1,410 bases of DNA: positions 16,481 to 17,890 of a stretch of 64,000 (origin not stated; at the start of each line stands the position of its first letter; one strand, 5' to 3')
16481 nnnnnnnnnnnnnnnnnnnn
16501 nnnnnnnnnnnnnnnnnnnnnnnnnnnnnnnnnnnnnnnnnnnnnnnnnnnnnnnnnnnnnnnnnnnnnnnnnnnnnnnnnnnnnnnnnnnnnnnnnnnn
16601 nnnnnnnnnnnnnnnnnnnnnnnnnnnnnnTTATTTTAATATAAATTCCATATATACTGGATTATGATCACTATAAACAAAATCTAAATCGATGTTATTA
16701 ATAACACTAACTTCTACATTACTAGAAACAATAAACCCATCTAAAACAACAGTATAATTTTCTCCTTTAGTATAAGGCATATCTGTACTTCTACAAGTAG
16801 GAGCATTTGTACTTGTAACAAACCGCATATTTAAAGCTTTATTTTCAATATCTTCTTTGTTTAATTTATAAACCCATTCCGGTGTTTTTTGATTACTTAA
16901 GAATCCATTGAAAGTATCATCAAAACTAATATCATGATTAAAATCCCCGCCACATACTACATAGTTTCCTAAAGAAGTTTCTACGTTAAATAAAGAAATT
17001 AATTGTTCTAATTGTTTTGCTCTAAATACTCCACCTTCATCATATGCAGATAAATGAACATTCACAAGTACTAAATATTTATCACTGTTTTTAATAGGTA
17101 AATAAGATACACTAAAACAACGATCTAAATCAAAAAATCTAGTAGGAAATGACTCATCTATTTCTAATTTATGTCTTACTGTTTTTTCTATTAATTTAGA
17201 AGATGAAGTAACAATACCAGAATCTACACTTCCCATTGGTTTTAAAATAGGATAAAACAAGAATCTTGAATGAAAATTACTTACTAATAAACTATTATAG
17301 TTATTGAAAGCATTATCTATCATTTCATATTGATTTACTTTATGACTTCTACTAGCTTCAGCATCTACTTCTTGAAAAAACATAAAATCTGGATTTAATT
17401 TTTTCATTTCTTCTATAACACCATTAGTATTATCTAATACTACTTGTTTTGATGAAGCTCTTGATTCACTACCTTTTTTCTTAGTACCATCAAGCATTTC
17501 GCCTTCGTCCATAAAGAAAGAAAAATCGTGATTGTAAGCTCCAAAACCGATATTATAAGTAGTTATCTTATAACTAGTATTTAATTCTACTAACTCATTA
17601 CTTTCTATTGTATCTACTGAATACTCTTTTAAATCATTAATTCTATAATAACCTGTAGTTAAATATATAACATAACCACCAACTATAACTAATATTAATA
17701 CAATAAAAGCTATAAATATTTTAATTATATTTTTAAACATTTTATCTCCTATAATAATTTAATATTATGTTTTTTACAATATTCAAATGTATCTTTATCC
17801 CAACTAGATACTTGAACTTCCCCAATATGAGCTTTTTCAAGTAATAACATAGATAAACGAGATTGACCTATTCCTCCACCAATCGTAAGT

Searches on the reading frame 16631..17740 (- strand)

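Call 6: search_protein_families(library=pfam, proteins=[window:16631-17740:-])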
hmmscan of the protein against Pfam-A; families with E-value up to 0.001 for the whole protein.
window:16631-17740:- (369 aa): 2 families
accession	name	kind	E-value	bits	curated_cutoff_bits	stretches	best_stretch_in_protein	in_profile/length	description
PF03372.29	Exo_endo_phos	-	3e-07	30.8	24.5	1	104-279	4-166/225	Endonuclease/Exonuclease/phosphatase family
PF22669.2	Exo_endo_phos2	-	0.00023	21.2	27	1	211-364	119-287/288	Endonuclease/Exonuclease/phosphatase family 2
